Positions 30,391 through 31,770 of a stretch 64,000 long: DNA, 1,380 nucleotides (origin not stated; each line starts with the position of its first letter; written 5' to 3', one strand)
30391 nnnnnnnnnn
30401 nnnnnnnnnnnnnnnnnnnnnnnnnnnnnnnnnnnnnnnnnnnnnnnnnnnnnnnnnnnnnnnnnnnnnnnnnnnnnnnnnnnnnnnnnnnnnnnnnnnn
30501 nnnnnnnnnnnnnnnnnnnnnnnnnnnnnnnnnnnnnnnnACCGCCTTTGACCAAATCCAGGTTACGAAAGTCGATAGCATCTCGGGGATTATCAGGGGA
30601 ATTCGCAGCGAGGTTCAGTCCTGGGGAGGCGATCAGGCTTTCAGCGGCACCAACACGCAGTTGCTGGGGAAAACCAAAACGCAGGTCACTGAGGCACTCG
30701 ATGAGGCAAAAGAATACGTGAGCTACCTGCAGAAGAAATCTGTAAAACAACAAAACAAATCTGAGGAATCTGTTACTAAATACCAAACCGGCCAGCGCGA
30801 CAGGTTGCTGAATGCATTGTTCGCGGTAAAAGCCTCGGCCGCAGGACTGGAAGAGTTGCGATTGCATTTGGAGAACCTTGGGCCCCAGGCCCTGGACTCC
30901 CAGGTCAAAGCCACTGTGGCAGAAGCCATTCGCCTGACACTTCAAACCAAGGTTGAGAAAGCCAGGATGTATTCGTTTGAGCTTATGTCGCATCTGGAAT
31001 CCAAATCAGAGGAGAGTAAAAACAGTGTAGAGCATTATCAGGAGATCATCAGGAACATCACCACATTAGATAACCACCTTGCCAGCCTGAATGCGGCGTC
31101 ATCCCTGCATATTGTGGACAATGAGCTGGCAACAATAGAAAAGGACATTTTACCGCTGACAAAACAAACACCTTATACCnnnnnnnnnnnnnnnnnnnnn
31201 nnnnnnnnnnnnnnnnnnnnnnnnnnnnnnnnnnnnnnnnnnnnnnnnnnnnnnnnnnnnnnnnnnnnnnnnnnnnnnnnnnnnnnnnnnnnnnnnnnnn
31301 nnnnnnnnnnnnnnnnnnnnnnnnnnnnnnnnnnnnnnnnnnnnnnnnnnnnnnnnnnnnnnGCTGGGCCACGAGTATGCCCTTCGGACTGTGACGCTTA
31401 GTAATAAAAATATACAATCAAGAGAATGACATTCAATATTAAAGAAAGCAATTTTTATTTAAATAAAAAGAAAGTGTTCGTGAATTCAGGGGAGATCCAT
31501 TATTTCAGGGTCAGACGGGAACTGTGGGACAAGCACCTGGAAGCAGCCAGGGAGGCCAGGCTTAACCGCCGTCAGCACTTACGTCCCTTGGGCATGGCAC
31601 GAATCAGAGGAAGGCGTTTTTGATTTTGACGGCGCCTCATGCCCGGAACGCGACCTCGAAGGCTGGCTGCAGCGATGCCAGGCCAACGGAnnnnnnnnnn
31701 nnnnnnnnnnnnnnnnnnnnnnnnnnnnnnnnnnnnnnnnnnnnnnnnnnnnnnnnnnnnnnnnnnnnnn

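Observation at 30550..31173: ~208-aa heptad-rich domain inserted into the last extracytoplasmic loop of a GPH symporter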

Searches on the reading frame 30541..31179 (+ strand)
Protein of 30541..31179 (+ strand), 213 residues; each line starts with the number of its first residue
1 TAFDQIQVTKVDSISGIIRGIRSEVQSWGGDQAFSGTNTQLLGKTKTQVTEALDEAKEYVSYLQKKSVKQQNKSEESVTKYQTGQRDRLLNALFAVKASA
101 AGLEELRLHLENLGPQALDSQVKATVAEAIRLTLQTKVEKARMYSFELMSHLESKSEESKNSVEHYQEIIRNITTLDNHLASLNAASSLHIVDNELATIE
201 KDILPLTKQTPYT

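Call 18: search_protein_representatives(protein=window:30550-31173:+)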
Query: 208 residues. Proteins with E-value up to 0.001 (for the whole library): 32; up to 1e-10: 18; up to 1e-30: 6. The best 32 are listed.
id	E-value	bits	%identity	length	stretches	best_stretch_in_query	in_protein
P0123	7.0e-72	257.5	62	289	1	1-208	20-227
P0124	3.5e-52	193.3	50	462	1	1-208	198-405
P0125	1.6e-35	139.1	63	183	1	89-208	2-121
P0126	1.7e-35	139.0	38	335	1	1-208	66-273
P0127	3.9e-32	128.0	39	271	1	5-208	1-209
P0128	2.1e-31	125.7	47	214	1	58-208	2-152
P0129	1.1e-28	116.9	37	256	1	7-208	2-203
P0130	5.7e-22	94.9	52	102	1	86-183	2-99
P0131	3.0e-17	79.5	27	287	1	1-208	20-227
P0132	4.2e-17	79.1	33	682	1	1-208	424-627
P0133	4.6e-16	75.7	58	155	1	1-78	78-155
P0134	5.6e-16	75.4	84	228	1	1-51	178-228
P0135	3.1e-15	73.0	29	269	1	1-208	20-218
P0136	3.9e-15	72.7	37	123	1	66-183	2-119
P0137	1.8e-14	70.5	43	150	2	130-208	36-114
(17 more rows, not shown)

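Call 22: find_homologous_proteins(query=A2, max_evalue=0.001)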
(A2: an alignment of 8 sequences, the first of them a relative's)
Query A2 (8 sequences) (682 aa, profile of the alignment): 1956 proteins with E <= 0.001 among 8000 candidates; the best 120 are listed.
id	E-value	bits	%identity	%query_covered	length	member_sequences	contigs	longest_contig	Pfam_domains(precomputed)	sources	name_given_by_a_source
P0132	6.2e-196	669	100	100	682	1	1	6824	PF13347.13,PF07690.22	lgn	-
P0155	1.5e-181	622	62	97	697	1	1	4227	PF13347.13,PF12832.14,PF07690.22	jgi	-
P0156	2.9e-181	621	61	98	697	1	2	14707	PF13347.13,PF12832.14,PF07690.22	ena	-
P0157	3.0e-181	621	61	98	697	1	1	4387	PF13347.13,PF12832.14,PF07690.22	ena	-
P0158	5.3e-181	620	62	98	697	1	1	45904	PF13347.13,PF12832.14,PF07690.22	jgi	jgi:GPH family glycoside/pentoside/hexuronide:cation symporter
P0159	5.8e-181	620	61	98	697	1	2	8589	PF13347.13,PF12832.14,PF07690.22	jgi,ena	-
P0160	1.0e-180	619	62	98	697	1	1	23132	PF13347.13,PF12832.14,PF07690.22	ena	-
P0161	1.3e-180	619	62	98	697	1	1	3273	PF13347.13,PF12832.14,PF07690.22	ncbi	-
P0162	1.3e-180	619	56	62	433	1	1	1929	PF13347.13,PF07690.22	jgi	jgi:hypothetical protein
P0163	2.1e-180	618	61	98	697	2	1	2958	PF13347.13,PF12832.14,PF07690.22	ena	-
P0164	2.2e-180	618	62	98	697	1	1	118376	PF13347.13,PF12832.14,PF07690.22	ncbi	-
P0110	2.8e-180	618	65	98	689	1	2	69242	PF13347.13,PF07690.22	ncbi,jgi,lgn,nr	ncbi:MAG: MFS transporter [Bacteroidales bacterium]|jgi:GPH family glycoside/pentoside/hexuronide:ca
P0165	1.2e-179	616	62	99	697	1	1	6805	PF13347.13,PF07690.22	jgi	jgi:GPH family glycoside/pentoside/hexuronide:cation symporter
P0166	1.2e-179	616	62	99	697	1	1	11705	PF13347.13,PF12832.14,PF07690.22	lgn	-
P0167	1.5e-179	616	56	69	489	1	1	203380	PF13347.13,PF07690.22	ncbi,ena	-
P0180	3.8e-178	611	86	100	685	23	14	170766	PF13347.13,PF07690.22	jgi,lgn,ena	-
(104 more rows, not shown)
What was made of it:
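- Tried and rejected: The shorter hits (419-603 aa) in call 22 looked promising.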

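Call 36: search_protein_families(library=pfam, proteins=[window:30541-31179:+], max_evalue=10)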
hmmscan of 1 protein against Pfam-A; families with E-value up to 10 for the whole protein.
window:30541-31179:+ (213 aa): 2 families
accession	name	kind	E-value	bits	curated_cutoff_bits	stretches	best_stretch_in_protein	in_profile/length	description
PF18409.7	Plk4_PB2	-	0.31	12.2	26.9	1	137-187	45-95/108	Polo-like Kinase 4 Polo Box 2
PF20570.3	DUF6779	-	5.8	8.1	28.1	0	124-184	34-91/108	Domain of unknown function (DUF6779)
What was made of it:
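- On MFS importers with Ig-like extracytoplasmic domain (PepT1/2, AmpG1): There is no Pfam hit (call 36).
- On Four-helix-bundle periplasmic sensor domains (4HB_MCP, TorS-like): No Pfam match at E below 0.3 (call 36).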

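Call 39: predict_structure(alignment_id=A3)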
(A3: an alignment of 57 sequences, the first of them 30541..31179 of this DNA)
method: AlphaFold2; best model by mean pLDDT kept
length: 213 residues; sequences in the alignment: 57
mean_pLDDT: 89.6   pTM: 0.86
mean pLDDT of the five models: 89.6, 89.3, 86.6, 86.0, 82.0
residues with pLDDT >= 90: 148; 70-90: 46; 50-70: 17; < 50: 2
segments of 3 or more residues with pLDDT < 50: none
pLDDT, mean of each block of 10 residues (from residue 1): 74 95 95 94 97 98 90 59 82 97 97 93 97 97 92 82 84 95 94 96 83 50
secondary structure, 60 per line:
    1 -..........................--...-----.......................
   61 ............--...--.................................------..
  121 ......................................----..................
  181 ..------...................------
elements in order: H2-27 H38-72 H80-112 H119-158 H163-182 H189-207
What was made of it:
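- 30550..31173 (+): The insert as reported (aa 427-634): a hydrophilic, all-helical periplasmic domain. AF2 model of the insert alone has pLDDT 89.6 and pTM 0.86 (call 39).
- On MFS importers with Ig-like extracytoplasmic domain (PepT1/2, AmpG1): The model is all-helical with no strands (call 39).
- On Canonical coiled coil: The monomer folds as a closed bundle with pTM 0.86 (call 39).
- The insert-only AF2 model has pLDDT 89.6, pTM 0.86 and six helices (call 39). The monomer model is already a closed, confident bundle (pTM 0.86, call 39), so no partner helix is needed. The fold is predicted with confidence (call 39).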

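Call 42: fold_search(model_id=the predicted structure, library=pdb)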
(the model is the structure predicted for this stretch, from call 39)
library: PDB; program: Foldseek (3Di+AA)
matches with E <= 10: 542; with E <= 0.001: 0
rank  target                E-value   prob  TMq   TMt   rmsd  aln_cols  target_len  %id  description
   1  6gy8_A                5.6e-02  0.97  0.27  0.17  32.2       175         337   10  Crystal structure of XaxA from Xenorhabdus nematophila (released 2018-07-25)
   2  8d9p                  6.5e-02  0.84  0.27  0.28  14.2       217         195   11  De Novo Photosynthetic Reaction Center Protein Equipped with Heme B and Mn(II) cations (released 2022-09-28)
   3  6xz6_A                8.1e-02  0.80  0.30  0.30  26.9       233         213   10  Structure of the trypanosome brucei factor H receptor bound to domain D5 of bovine factor H (released 2020-03-25)
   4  2d1l_B                1.0e-01  0.85  0.29  0.27  28.0       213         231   12  Structure of F-actin binding domain IMD of MIM (Missing In Metastasis) (released 2006-09-12)
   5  6gy8_B                1.2e-01  0.33  0.19  0.13  32.5       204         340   12  Crystal structure of XaxA from Xenorhabdus nematophila (released 2018-07-25)
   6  6z0c_D                1.5e-01  0.60  0.26  0.28  15.4       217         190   13  Structure of in silico modelled artificial Maquette-3 protein (released 2021-03-17)
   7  6z0c_C                1.6e-01  0.57  0.25  0.26  15.0       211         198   15  Structure of in silico modelled artificial Maquette-3 protein (released 2021-03-17)
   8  6gy6_A                1.7e-01  0.47  0.22  0.15  33.9       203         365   11  XaxAB pore complex from Xenorhabdus nematophila (released 2018-07-25)
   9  6z0c_B                1.8e-01  0.66  0.27  0.29  14.9       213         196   14  Structure of in silico modelled artificial Maquette-3 protein (released 2021-03-17)
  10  6z0c_A                2.1e-01  0.38  0.24  0.26  15.2       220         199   11  Structure of in silico modelled artificial Maquette-3 protein (released 2021-03-17)
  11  8d9o                  2.2e-01  0.57  0.26  0.28  11.6       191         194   11  De Novo Photosynthetic Reaction Center Protein in Apo-State (released 2022-09-28)
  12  5vju                  2.4e-01  0.89  0.33  0.35  11.1       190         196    9  De Novo Photosynthetic Reaction Center Protein Variant Equipped with His-Tyr H-bond, Heme B, and Cd(II) ions (released 2018-04-25)
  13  8r5s_A                2.5e-01  0.77  0.31  0.29   9.6       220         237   11  t113 - De-novo designed soluble homotetramer (released 2024-11-27)
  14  5cwi                  2.6e-01  0.51  0.26  0.24  21.2       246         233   10  Crystal structure of de novo designed helical repeat protein DHR18 (released 2015-12-16)
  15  5vjs                  2.6e-01  0.41  0.26  0.28  14.2       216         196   12  De Novo Photosynthetic Reaction Center Protein Equipped with Heme B, a synthetic Zn porphyrin, and Zn(II) cations (released 2018-04-25)
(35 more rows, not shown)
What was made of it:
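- Closest known: Periplasmic helical-bundle sensor domains. Different: The Foldseek best E-value is 0.056 with TM-scores of 0.34 or less, and TorS scores E 0.57 (call 42).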

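Call 57: fold_search(model_id=the predicted structure, library=viral)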
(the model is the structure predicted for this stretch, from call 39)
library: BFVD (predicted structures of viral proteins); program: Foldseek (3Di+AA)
matches with E <= 10: 456; with E <= 0.001: 0
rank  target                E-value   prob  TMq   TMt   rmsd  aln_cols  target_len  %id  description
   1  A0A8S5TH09            7.5e-02  0.94  0.38  0.13  25.3       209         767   13  Uncharacterized protein [Myoviridae sp. ctIty1]
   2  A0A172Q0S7            9.0e-02  0.60  0.25  0.24  29.2       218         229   10  PspA/IM30 family protein [Acinetobacter phage vB_AbaM_ME3]
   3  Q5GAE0                1.6e-01  0.51  0.23  0.06  31.1       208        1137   12  Methyl-accepting transducer domain-containing protein [Grouper iridovirus]
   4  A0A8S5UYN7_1          1.7e-01  0.44  0.24  0.08  42.3       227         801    8  Endosialidase chaperone [Siphoviridae sp. ctkKt3]
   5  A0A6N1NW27            1.9e-01  0.25  0.23  0.15  29.8       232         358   10  Putative ORFan [Tupanvirus deep ocean]
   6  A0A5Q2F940            2.1e-01  0.87  0.37  0.41  11.6       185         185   13  (no name in the UniProt tables at hand)
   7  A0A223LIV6            2.3e-01  0.54  0.27  0.19  16.1       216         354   14  Uncharacterized protein [Erwinia phage vB_EamM_Joad]
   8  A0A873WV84            2.3e-01  0.47  0.28  0.21  18.3       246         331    8  Uncharacterized protein [Klebsiella phage Miami]
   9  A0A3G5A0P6            2.3e-01  0.16  0.16  0.16  24.3       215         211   12  Uncharacterized protein [Harvfovirus sp.]
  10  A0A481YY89            2.7e-01  0.93  0.40  0.42  15.9       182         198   11  Uncharacterized protein [Marseillevirus LCMAC202]
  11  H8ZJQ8                2.9e-01  0.41  0.25  0.26  14.4       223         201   13  (no name in the UniProt tables at hand)
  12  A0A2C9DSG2            3.1e-01  0.91  0.37  0.22  10.3       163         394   12  Uncharacterized protein [Western grey kangaroopox virus]
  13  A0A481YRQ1            3.4e-01  0.35  0.27  0.16  14.4       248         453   11  ATPase family protein [Pithovirus LCDPAC02]
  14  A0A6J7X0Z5            3.6e-01  0.30  0.25  0.11  31.3       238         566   12  Uncharacterized protein [uncultured Caudovirales phage]
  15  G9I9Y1                3.9e-01  0.75  0.37  0.33  13.4       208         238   10  (no name in the UniProt tables at hand)
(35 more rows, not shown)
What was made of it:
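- Tried and rejected: Pfam at E up to 10 (call 36), Foldseek against the PDB (call 42) and Foldseek against BFVD (call 57) found nothing significant.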

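Call 61: find_encoding_contigs(protein=P0180, flank=10000, max_places=2)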
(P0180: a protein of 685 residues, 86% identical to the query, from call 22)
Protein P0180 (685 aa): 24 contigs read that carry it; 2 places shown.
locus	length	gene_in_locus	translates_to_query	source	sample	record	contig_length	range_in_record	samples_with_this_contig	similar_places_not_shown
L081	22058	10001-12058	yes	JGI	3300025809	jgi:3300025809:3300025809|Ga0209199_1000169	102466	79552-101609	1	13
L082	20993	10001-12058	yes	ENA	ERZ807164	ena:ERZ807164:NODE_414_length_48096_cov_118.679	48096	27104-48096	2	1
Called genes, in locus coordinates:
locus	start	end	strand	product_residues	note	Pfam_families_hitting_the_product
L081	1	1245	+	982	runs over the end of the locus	PF13620:CarboxypepD_reg, PF13715:CarbopepD_reg_2, PF07715:Plug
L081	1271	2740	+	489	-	PF14322:SusD-like_3, PF07980:SusD_RagB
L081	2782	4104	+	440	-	PF10091:Glycoamylase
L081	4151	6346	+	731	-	PF00933:Glyco_hydro_3, PF01915:Glyco_hydro_3_C, PF14310:Fn3-like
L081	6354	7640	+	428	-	PF02018:CBM_4_9 (faint), PF18962:Por_Secre_tail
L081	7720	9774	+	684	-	PF02018:CBM_4_9 (faint)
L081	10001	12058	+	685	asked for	PF07690:MFS_1, PF13347:MFS_2, PF07690:MFS_1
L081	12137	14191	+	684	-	PF14508:GH97_N, PF10566:Glyco_hydro_97, PF14509:GH97_C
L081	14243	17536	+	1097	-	PF01839:FG-GAP (faint), PF13517:FG-GAP_3, PF07593:UnbV_ASPIC, PF13517:FG-GAP_3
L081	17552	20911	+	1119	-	PF21958:SOGP_N, PF06165:GH94_b-supersand, PF21250:SOGP_2nd, PF17167:Glyco_hydro_94, PF06202:GDE_C, PF21270:SOGP_4th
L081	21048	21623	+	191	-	PF05721:PhyH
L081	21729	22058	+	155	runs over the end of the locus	-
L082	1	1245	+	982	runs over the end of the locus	PF13620:CarboxypepD_reg, PF13715:CarbopepD_reg_2, PF07715:Plug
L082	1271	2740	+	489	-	PF14322:SusD-like_3, PF07980:SusD_RagB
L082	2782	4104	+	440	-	PF10091:Glycoamylase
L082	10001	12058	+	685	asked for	PF07690:MFS_1, PF13347:MFS_2, PF07690:MFS_1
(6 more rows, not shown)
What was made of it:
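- The divergent clade sits in a SusC/SusD PUL with GH144, GH3 and SOGP (call 61).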

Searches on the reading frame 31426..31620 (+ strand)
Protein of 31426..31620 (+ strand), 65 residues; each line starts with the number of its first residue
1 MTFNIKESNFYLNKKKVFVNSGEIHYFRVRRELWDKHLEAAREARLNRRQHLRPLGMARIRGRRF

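Call 12: search_protein_families(library=pfam, proteins=[window:31426-31620:+], max_evalue=0.001)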
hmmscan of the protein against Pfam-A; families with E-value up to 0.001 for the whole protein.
window:31426-31620:+ (65 aa): 1 family
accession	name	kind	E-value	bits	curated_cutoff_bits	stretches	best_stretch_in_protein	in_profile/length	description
PF01301.25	Glyco_hydro_35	-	5.9e-07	29.8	27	1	10-47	2-39/319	Glycosyl hydrolases family 35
